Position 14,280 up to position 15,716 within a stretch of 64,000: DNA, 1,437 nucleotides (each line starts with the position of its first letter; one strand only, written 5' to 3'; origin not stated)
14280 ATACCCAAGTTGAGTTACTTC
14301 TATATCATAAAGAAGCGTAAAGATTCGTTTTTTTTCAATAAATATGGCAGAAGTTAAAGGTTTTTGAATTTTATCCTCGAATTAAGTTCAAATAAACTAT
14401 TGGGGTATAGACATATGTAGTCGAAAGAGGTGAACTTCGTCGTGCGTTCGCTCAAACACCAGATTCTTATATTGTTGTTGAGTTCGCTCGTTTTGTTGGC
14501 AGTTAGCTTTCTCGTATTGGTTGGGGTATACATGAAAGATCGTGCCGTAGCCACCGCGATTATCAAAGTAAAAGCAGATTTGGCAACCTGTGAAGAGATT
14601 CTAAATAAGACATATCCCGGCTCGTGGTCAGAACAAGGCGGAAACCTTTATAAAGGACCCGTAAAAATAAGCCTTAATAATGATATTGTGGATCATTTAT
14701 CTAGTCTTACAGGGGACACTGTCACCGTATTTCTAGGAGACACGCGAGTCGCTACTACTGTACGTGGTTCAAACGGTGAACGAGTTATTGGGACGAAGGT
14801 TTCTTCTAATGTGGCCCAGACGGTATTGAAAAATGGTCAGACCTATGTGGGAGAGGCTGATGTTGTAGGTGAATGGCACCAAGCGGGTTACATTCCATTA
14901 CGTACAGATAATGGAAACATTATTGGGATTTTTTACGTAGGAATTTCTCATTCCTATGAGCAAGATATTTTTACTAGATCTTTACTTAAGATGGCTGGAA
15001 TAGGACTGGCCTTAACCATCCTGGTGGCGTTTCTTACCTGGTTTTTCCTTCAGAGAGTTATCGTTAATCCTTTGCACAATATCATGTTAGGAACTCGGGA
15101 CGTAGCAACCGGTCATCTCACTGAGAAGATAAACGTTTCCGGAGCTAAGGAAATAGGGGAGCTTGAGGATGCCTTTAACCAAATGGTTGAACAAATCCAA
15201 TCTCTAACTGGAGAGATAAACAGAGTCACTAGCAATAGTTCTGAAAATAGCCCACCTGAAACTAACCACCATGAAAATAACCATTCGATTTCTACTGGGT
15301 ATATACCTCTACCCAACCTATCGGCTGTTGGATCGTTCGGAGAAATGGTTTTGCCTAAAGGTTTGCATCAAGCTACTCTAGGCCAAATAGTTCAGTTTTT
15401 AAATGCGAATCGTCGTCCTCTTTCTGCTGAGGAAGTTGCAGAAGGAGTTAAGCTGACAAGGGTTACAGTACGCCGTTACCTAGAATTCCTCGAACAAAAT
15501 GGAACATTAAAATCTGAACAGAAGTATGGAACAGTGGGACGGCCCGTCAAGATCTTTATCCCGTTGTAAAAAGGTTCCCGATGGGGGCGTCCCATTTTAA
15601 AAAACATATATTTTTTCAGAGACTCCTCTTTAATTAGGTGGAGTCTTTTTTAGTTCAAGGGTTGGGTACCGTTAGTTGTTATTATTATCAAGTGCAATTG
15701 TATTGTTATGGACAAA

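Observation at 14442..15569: Membrane-bound one-component regulator: Cache + HAMP fused directly to a CitB/DcuR-type HTH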

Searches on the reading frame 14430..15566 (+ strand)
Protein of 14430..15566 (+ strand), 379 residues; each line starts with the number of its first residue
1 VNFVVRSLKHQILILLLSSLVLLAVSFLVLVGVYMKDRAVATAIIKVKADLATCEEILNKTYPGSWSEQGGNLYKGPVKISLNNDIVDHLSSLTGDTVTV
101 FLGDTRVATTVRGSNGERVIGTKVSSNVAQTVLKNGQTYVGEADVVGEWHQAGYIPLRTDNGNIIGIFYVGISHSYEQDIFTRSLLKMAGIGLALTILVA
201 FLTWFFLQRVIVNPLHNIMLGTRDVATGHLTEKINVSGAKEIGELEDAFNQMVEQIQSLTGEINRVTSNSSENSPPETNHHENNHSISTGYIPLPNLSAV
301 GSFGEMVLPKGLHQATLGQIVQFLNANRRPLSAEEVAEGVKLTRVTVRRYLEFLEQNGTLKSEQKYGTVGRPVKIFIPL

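Call 3: search_protein_families(library=pfam, proteins=[window:14430-15566:+], max_evalue=1)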
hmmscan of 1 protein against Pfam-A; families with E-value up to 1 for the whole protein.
window:14430-15566:+ (379 aa): 19 families
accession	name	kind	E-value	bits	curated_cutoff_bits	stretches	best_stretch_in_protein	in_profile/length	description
PF17202.10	sCache_3_3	-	5.5e-35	120.4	28.8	1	79-179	2-102/107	Single cache domain 3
PF17201.10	Cache_3-Cache_2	-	1.5e-24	87.3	27.7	1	80-187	84-197/299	Cache 3/Cache 2 fusion domain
PF00672.30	HAMP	-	2.1e-12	47.6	25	1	206-257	1-52/53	HAMP domain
PF17203.10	sCache_3_2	-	6.4e-09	36.5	28.4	1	82-175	39-129/140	Single cache domain 3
PF08279.18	HTH_11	-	1.4e-07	31.7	25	1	319-367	4-53/55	HTH domain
PF20714.3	HTH_64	-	3.9e-05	24.2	27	1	332-376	18-62/65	DpiA-like helix-turn-helix domain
PF09339.16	HTH_IclR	-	0.00015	21.9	22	1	319-361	7-49/52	IclR helix-turn-helix domain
PF04703.18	FaeA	-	0.00036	21.2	20.7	1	319-361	4-46/62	FaeA-like protein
PF08220.18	HTH_DeoR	-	0.00036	20.6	21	1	318-361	3-45/57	DeoR-like helix-turn-helix domain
PF13412.12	HTH_24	-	0.0012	18.8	21.9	1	318-360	6-47/48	Winged helix-turn-helix DNA-binding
PF02082.26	Rrf2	-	0.005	17.4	30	1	324-363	15-56/132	Iron-dependent Transcriptional regulator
PF08100.18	Dimerisation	-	0.011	16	25.6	1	309-365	19-75/93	O-methyltransferase dimerisation domain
PF13545.12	HTH_Crp_2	-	0.027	14.9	27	1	329-362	21-54/70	Crp-like helix-turn-helix domain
PF25213.1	HVO_A0261_N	-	0.028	14.7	35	1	327-363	21-57/86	HVO_A0261 N-terminal domain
PF07106.19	TBPIP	-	0.055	13.8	22.8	1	319-363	5-51/62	TBPIP/Hop2 winged helix domain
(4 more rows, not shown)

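Call 4: search_protein_families(library=ncbifam, proteins=[window:14430-15566:+], max_evalue=1)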
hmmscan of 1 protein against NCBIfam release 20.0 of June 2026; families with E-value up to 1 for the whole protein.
window:14430-15566:+ (379 aa): 45 families (the best 25 are shown)
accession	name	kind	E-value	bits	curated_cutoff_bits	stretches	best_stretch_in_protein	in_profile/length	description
NF033092.0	HK_WalK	equivalog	5.1e-15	55.1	725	1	20-258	13-248/594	cell wall metabolism sensor histidine kinase WalK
NF040691.1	MtrAB_MtrB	equivalog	3.9e-12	46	450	1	12-259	11-260/507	MtrAB system histidine kinase MtrB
NF007750.0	PRK10430.1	equivalog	1.2e-10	41.4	262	1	307-374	154-222/239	two-component system response regulator DcuR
NF047851.1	MCPCitTducer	equivalog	4.3e-10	39.3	900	1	176-267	183-270/553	methyl-accepting chemotaxis citrate transducer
NF038263.1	prot_phos_SiaA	equivalog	7.5e-10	38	700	1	185-266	307-390/658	biofilm regulation protein phosphatase SiaA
NF058645.1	MCPCtpMPsAe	equivalog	1.2e-09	37.5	900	1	181-269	200-289/558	methyl-accepting chemotaxis protein CtpM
NF053592.1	HK_near_YfiR_like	equivalog_domain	1.3e-09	37.9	194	1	160-257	126-222/223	sensor histidine kinase, YfiR-like protein-associated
NF011622.0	PRK15048.1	equivalog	1.3e-09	37.8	900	1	187-268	193-270/553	methyl-accepting chemotaxis protein II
NF007004.0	PRK09467.1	equivalog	9.1e-09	34.6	415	1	192-261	162-230/440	two-component system sensor histidine kinase EnvZ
NF008184.0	PRK10935.1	equivalog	1.6e-08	33.7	553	1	185-263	150-229/565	nitrate/nitrite two-component system sensor histidine kinase NarQ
NF011615.0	PRK15041.1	equivalog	2.9e-08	32.8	947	1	181-264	189-271/554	methyl-accepting chemotaxis protein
NF045911.1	TCSHisKinNblS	equivalog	3.4e-08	32.3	1000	1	154-260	149-254/621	two-component system sensor histidine kinase NblS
NF007007.0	PRK09470.1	equivalog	2e-07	30.3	486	1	136-271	119-253/463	envelope stress sensor histidine kinase CpxA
NF007837.0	PRK10549.1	equivalog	2.2e-07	30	603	1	190-255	167-232/466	envelope stress sensor histidine kinase BaeS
NF041210.1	his_kin_PieS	equivalog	7.8e-07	28.4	850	1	193-266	173-246/474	two component system sensor histidine kinase PieS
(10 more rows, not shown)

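Call 5: find_homologous_proteins(query=window:14430-15566:+, max_evalue=0.001)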
Query window:14430-15566:+ (379 aa): 449 proteins with E <= 0.001 among 8000 candidates; the best 120 are listed.
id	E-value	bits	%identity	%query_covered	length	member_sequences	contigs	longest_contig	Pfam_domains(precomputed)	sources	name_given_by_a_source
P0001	2.3e-241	818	99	99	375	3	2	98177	PF00672.31,PF08279.19,PF17201.11,PF17202.11,PF17203.11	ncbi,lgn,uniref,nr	ncbi:cache domain-containing protein [Desulfosporosinus sp.]|uniref:cache domain-containing protein 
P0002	3.8e-191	653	80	99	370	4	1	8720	PF00672.31,PF08279.19,PF17201.11,PF17202.11,PF17203.11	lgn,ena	-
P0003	7.0e-190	649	80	99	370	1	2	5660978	PF00672.31,PF08279.19,PF17201.11,PF17202.11,PF17203.11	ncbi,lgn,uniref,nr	ncbi:cache domain-containing protein [Desulfosporosinus youngiae]|uniref:Response regulator of citra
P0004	1.0e-187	642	78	94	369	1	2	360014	PF00672.31,PF08279.19,PF17201.11,PF17202.11,PF17203.11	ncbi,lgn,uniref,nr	ncbi:cache domain-containing protein [Desulfosporosinus nitroreducens]|uniref:Cache domain-containin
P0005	7.3e-187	639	77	94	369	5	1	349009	PF00672.31,PF08279.19,PF17201.11,PF17202.11,PF17203.11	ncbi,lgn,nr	ncbi:MAG: cache domain-containing protein [Desulfosporosinus sp.]|nr:cache domain-containing protein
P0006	3.1e-184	631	77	99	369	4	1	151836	PF00672.31,PF08279.19,PF17201.11,PF17202.11,PF17203.11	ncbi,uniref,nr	ncbi:signal protein [Desulfosporosinus sp. HMP52]|uniref:cache domain-containing protein n=1 Tax=Des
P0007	4.7e-182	623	78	99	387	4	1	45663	PF00672.31,PF08279.19,PF17201.11,PF17202.11,PF17203.11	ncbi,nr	ncbi:MAG: signal protein [Peptococcaceae bacterium BRH_c23]|nr:MAG: signal protein [Peptococcaceae b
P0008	8.3e-182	623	76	94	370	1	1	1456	PF00672.31,PF08279.19,PF17201.11,PF17202.11,PF17203.11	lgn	-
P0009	7.9e-181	619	77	99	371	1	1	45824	PF00672.31,PF08279.19,PF17201.11,PF17202.11,PF17203.11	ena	-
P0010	6.3e-180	616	75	99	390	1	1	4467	PF00672.31,PF08279.19,PF17201.11,PF20714.3,PF17202.11,PF17203.11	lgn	-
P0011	1.7e-179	615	75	94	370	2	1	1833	PF00672.31,PF08279.19,PF17201.11,PF17202.11,PF17203.11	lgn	-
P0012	1.6e-178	612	75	94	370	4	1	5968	PF00672.31,PF08279.19,PF17201.11,PF17202.11,PF17203.11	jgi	-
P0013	1.8e-178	612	74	99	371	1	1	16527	PF00672.31,PF08279.19,PF17201.11,PF17202.11,PF17203.11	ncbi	-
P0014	6.7e-178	610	74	99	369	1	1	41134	PF00672.31,PF08279.19,PF17201.11,PF17202.11,PF17203.11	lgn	-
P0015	3.4e-177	607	74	94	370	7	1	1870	PF00672.31,PF08279.19,PF17201.11,PF20714.3,PF17202.11,PF17203.11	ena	-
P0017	4.0e-176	604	74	99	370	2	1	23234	PF00672.31,PF08279.19,PF17201.11,PF20714.3,PF17202.11,PF17203.11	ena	-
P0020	2.6e-174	598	73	99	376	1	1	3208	PF00672.31,PF08279.19,PF17201.11,PF20714.3,PF17202.11,PF17203.11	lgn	-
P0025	8.9e-174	596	73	99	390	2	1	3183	PF00672.31,PF08279.19,PF17201.11,PF20714.3,PF17202.11,PF17203.11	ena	-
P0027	1.2e-171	589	73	94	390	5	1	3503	PF00672.31,PF08279.19,PF17201.11,PF20714.3,PF17202.11,PF17203.11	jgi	-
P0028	1.3e-171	589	73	99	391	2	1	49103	PF00672.31,PF08279.19,PF17201.11,PF20714.3,PF17202.11,PF17203.11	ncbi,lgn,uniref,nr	ncbi:cache domain-containing protein [Desulfosporosinus sp. OT]|uniref:cache domain-containing prote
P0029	1.6e-171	589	73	99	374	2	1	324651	PF00672.31,PF08279.19,PF17201.11,PF20714.3,PF17202.11,PF17203.11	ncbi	ncbi:hypothetical protein JCM17380_28840 [Desulfosporosinus burensis]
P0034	3.1e-170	584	74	94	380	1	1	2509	PF00672.31,PF08279.19,PF17201.11,PF20714.3,PF17202.11,PF17203.11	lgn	-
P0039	3.9e-169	581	72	94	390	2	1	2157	PF00672.31,PF08279.19,PF17201.11,PF20714.3,PF17202.11,PF17203.11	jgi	-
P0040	8.9e-169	580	71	99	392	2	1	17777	PF00672.31,PF08279.19,PF17201.11,PF20714.3,PF17202.11,PF17203.11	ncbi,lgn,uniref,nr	ncbi:HAMP domain protein [Candidatus Desulfosporosinus infrequens]|uniref:HAMP domain protein n=1 Ta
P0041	1.7e-168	579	71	99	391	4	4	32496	PF00672.31,PF08279.19,PF17201.11,PF20714.3,PF09339.17,PF17202.11,PF17203.11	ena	-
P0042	4.9e-168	577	66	99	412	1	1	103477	PF00672.31,PF08279.19,PF17201.11,PF20714.3,PF17202.11,PF17203.11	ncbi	ncbi:MAG: methyl-accepting chemotaxis protein [Desulfitobacteriaceae bacterium]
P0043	5.3e-168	577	72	99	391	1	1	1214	PF00672.31,PF08279.19,PF17201.11,PF20714.3,PF17202.11,PF17203.11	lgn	-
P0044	1.4e-167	576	72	99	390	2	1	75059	PF00672.31,PF08279.19,PF17201.11,PF20714.3,PF17202.11,PF17203.11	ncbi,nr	ncbi:MAG: cache domain-containing protein [Desulfosporosinus sp.]|nr:cache domain-containing protein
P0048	2.3e-165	568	70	99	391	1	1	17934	PF00672.31,PF08279.19,PF17201.11,PF20714.3,PF09339.17,PF17202.11,PF17203.11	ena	-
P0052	9.4e-165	566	70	98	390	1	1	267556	PF00672.31,PF08279.19,PF17201.11,PF20714.3,PF17202.11,PF17203.11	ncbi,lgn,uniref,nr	ncbi:cache domain-containing protein [Desulfosporosinus sp. Sb-LF]|uniref:cache domain-containing pr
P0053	1.2e-164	566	71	99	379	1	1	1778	PF00672.31,PF17201.11,PF20714.3,PF17202.11,PF17203.11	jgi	-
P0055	2.4e-164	565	69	93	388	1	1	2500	PF00672.31,PF08279.19,PF17201.11,PF20714.3,PF17202.11,PF17203.11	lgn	-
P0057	8.6e-164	563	66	99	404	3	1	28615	PF00672.31,PF17201.11,PF20714.3,PF17202.11,PF17203.11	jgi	-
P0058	4.2e-163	561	69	99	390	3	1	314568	PF00672.31,PF17201.11,PF20714.3,PF17202.11,PF17203.11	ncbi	ncbi:cache domain-containing protein [Desulfosporosinus fructosivorans]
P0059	4.8e-163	561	69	98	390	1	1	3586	PF00672.31,PF08279.19,PF17201.11,PF20714.3,PF17202.11,PF17203.11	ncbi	-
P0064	5.4e-161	554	68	99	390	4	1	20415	PF00672.31,PF08279.19,PF17201.11,PF20714.3,PF17202.11,PF17203.11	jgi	-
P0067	2.7e-160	552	69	99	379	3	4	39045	PF00672.31,PF17201.11,PF20714.3,PF17202.11,PF17203.11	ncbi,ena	-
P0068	2.7e-160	552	67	99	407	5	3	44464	PF00672.31,PF17201.11,PF20714.3,PF17202.11,PF17203.11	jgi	-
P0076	1.2e-157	543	65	99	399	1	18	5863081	PF00672.31,PF08279.19,PF17201.11,PF17202.11,PF17203.11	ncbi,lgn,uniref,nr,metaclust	ncbi:response regulator of citrate/malate metabolism [Desulfosporosinus orientis DSM 765]|uniref:Res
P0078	8.9e-157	540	67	98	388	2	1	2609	PF00672.31,PF17201.11,PF20714.3,PF17202.11,PF17203.11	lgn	-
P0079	1.2e-156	540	70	94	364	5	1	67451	PF00672.31,PF08279.19,PF17201.11,PF20714.3,PF17202.11,PF17203.11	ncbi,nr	ncbi:MAG TPA: cache domain-containing protein [Desulfosporosinus sp.]|nr:cache domain-containing pro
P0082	9.1e-156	537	65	94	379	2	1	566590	PF00672.31,PF08279.19,PF17201.11,PF24033.2,PF04703.19,PF20714.3,PF17202.11,PF17203.11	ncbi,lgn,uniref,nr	ncbi:cache domain-containing protein [Desulfosporosinus sp. FKB]|uniref:cache domain-containing prot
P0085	2.1e-154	532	66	99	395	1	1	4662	PF00672.31,PF17201.11,PF20714.3,PF17202.11,PF17203.11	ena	-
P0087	7.6e-154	531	64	94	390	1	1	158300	PF00672.31,PF13412.13,PF08279.19,PF17201.11,PF20714.3,PF17202.11,PF17203.11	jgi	jgi:methyl-accepting chemotaxis protein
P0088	9.6e-154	530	64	94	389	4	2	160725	PF00672.31,PF08279.19,PF17201.11,PF24033.2,PF04703.19,PF20714.3,PF17202.11,PF17203.11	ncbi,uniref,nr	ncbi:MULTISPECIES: cache domain-containing protein [Desulfosporosinus]|uniref:cache domain-containin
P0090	6.1e-153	528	69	91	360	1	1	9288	PF00672.31,PF17201.11,PF20714.3,PF17202.11,PF17203.11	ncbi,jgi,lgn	-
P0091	2.2e-152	526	64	94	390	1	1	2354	PF00672.31,PF13412.13,PF08279.19,PF17201.11,PF20714.3,PF17202.11,PF17203.11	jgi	jgi:methyl-accepting chemotaxis protein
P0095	9.0e-152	524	64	99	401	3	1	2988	PF00672.31,PF08279.19,PF17201.11,PF20714.3,PF17202.11,PF17203.11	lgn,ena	-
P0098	3.7e-151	522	65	99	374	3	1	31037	PF00672.31,PF08279.19,PF17201.11,PF20714.3,PF09339.17,PF08220.19,PF17202.11,PF17203.11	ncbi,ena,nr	ncbi:MAG TPA: cache domain-containing protein [Desulfosporosinus sp.]|nr:cache domain-containing pro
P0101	3.6e-149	515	62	94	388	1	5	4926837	PF00672.31,PF08279.19,PF17201.11,PF20714.3,PF17202.11,PF17203.11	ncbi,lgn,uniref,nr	ncbi:response regulator of citrate/malate metabolism [Desulfosporosinus acidiphilus SJ4]|uniref:Resp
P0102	4.5e-149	515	65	99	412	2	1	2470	PF08279.19,PF17201.11,PF20714.3,PF17202.11,PF17203.11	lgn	-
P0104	6.4e-149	514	65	96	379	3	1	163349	PF00672.31,PF08279.19,PF17201.11,PF20714.3,PF17202.11,PF17203.11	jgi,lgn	-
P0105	1.7e-147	510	65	99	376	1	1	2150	PF17201.11,PF20714.3,PF17202.11,PF17203.11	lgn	-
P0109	6.1e-143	495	62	99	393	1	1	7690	PF00672.31,PF08279.19,PF17201.11,PF20714.3,PF17202.11,PF17203.11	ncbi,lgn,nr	ncbi:MAG TPA: cache domain-containing protein [Desulfosporosinus sp.]|nr:cache domain-containing pro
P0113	4.2e-140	485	62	99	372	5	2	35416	PF13412.13,PF08279.19,PF17201.11,PF20714.3,PF08220.19,PF17202.11,PF17203.11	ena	-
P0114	6.9e-140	485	61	99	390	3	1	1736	PF08279.19,PF17201.11,PF20714.3,PF17202.11,PF17203.11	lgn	-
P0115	2.9e-138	479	62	99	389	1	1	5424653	PF08279.19,PF17201.11,PF04703.19,PF20714.3,PF08220.19,PF17202.11,PF17203.11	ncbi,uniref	ncbi:cache domain-containing protein [Desulfosporosinus sp. SB140]|uniref:cache domain-containing pr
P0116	6.1e-138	478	60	99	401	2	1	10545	PF00672.31,PF08279.19,PF17201.11,PF20714.3,PF17202.11,PF17203.11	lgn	-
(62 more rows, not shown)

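Call 9: find_encoding_contigs(protein=P0003, flank=6000, max_places=2)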
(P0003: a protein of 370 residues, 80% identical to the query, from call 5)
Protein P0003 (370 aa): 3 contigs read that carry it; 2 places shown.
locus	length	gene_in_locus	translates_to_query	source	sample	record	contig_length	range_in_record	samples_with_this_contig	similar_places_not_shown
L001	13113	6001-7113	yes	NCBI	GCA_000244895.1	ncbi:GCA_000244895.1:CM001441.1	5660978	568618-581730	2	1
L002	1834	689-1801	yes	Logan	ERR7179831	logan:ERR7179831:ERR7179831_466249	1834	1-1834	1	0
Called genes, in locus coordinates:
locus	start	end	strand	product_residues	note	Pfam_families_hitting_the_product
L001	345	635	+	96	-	PF10087:DUF2325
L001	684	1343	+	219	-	PF13487:HD_5, PF01966:HD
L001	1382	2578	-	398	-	PF00753:Lactamase_B, PF19583:ODP, PF12706:Lactamase_B_2, PF00258:Flavodoxin_1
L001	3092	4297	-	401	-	PF13675:PilJ (weak), PF00990:GGDEF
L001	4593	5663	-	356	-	PF14537:Cytochrom_c3_2 (faint), PF22113:Mtrc-MtrF_II-IV_dom (faint), PF14522:Cytochrome_C7 (faint), PF09699:Paired_CXXCH_1 (faint)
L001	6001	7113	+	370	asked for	PF17201:Cache_3-Cache_2, PF17203:sCache_3_2, PF17202:sCache_3_3, PF00672:HAMP, PF08279:HTH_11 (weak)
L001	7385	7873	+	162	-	PF01257:2Fe-2S_thioredx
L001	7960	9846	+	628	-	PF01257:2Fe-2S_thioredx (weak), PF01512:Complex1_51K, PF12797:Fer4_2 (faint), PF10589:NADH_4Fe-4S, PF00037:Fer4 (weak), PF12838:Fer4_7 (weak), PF13187:Fer4_9 (weak), PF13237:Fer4_10 (weak)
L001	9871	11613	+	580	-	PF13510:Fer2_4, PF10588:NADH-G_4Fe-4S_3, PF14697:Fer4_21 (weak), PF22117:Fer4_Nqo3, PF12838:Fer4_7, PF13183:Fer4_8 (weak), PF02906:Fe_hyd_lg_C, PF02256:Fe_hyd_SSU, +4 more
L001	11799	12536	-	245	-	PF00005:ABC_tran, PF00004:AAA (faint), PF13304:AAA_21 (faint)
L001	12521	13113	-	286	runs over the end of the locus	PF00528:BPD_transp_1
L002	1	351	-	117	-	?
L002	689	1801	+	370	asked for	PF17201:Cache_3-Cache_2, PF17203:sCache_3_2, PF17202:sCache_3_3, PF00672:HAMP, PF08279:HTH_11 (weak)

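Call 10: find_encoding_contigs(protein=P0076, flank=6000, max_places=2)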
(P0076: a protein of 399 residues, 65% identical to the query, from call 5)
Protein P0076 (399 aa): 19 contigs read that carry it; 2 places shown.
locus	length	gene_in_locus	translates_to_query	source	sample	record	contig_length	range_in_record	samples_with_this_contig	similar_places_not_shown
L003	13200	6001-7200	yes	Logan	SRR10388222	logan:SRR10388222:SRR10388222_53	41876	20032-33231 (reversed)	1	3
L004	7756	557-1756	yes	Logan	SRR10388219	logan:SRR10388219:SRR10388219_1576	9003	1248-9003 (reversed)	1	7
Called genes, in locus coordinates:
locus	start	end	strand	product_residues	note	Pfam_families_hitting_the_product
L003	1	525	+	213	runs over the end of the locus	PF01262:AlaDh_PNT_C, PF01488:Shikimate_DH (weak), PF02882:THF_DHG_CYH_C (faint), PF07992:Pyr_redox_2 (weak), PF00070:Pyr_redox (weak)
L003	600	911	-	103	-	-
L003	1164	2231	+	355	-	PF05343:Peptidase_M42, PF01546:Peptidase_M20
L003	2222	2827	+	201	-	PF05343:Peptidase_M42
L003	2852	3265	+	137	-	PF05343:Peptidase_M42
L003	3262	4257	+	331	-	PF05343:Peptidase_M42, PF02127:Peptidase_M18 (faint), PF01546:Peptidase_M20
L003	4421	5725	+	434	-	PF02574:S-methyl_trans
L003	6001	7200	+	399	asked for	PF17203:sCache_3_2, PF17201:Cache_3-Cache_2, PF17202:sCache_3_3, PF00672:HAMP (weak), PF08279:HTH_11 (faint)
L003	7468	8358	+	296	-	PF01226:Form_Nir_trans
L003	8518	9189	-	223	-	PF02585:PIG-L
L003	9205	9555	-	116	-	PF08830:DUF1806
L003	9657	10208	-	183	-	PF02417:Chromate_transp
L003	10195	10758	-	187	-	PF02417:Chromate_transp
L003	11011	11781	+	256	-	PF01966:HD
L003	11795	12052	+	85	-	-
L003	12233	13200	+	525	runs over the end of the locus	PF01554:MatE, PF01943:Polysacc_synt, PF03023:MurJ (weak), PF01554:MatE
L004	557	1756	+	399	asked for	PF17203:sCache_3_2, PF17201:Cache_3-Cache_2, PF17202:sCache_3_3, PF00672:HAMP (weak), PF08279:HTH_11 (faint)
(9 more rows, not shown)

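Call 11: find_encoding_contigs(protein=P0101, flank=6000, max_places=2)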
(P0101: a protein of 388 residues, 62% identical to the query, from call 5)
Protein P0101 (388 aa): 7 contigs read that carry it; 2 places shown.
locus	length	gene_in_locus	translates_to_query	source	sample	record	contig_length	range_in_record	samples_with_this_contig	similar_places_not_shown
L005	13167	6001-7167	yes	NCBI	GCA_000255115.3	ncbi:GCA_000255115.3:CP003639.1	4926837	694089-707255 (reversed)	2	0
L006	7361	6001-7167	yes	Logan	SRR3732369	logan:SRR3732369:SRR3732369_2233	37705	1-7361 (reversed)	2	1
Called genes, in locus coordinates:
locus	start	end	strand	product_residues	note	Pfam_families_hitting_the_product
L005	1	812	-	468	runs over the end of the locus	PF00989:PAS, PF08448:PAS_4 (weak), PF13188:PAS_8 (weak), PF13426:PAS_9 (weak), PF00158:Sigma54_activat, PF14532:Sigma54_activ_2, PF25601:AAA_lid_14, PF02954:HTH_8, +3 more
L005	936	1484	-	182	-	PF17202:sCache_3_3 (weak)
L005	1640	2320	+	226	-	PF00072:Response_reg, PF00486:Trans_reg_C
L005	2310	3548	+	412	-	PF00512:HisKA, PF02518:HATPase_c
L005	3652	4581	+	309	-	-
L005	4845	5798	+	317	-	PF12728:HTH_17, PF12727:PBP_like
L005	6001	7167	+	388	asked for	PF17201:Cache_3-Cache_2, PF17203:sCache_3_2, PF17202:sCache_3_3, PF00672:HAMP, PF08279:HTH_11 (weak), PF20714:HTH_64 (weak)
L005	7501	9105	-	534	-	PF05598:DUF772, PF01609:DDE_Tnp_1, PF13751:DDE_Tnp_1_6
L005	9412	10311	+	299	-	PF01226:Form_Nir_trans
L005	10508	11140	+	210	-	PF02659:Mntp (weak)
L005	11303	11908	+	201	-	PF04191:PEMT, PF04140:ICMT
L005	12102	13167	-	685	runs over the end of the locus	PF00884:Sulfatase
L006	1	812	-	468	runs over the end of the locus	PF00989:PAS, PF08448:PAS_4 (weak), PF13188:PAS_8 (weak), PF13426:PAS_9 (weak), PF00158:Sigma54_activat, PF14532:Sigma54_activ_2, PF25601:AAA_lid_14, PF02954:HTH_8, +3 more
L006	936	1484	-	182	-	PF17202:sCache_3_3 (weak)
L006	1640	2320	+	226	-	PF00072:Response_reg, PF00486:Trans_reg_C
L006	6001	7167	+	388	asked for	PF17201:Cache_3-Cache_2, PF17203:sCache_3_2, PF17202:sCache_3_3, PF00672:HAMP, PF08279:HTH_11 (weak), PF20714:HTH_64 (weak)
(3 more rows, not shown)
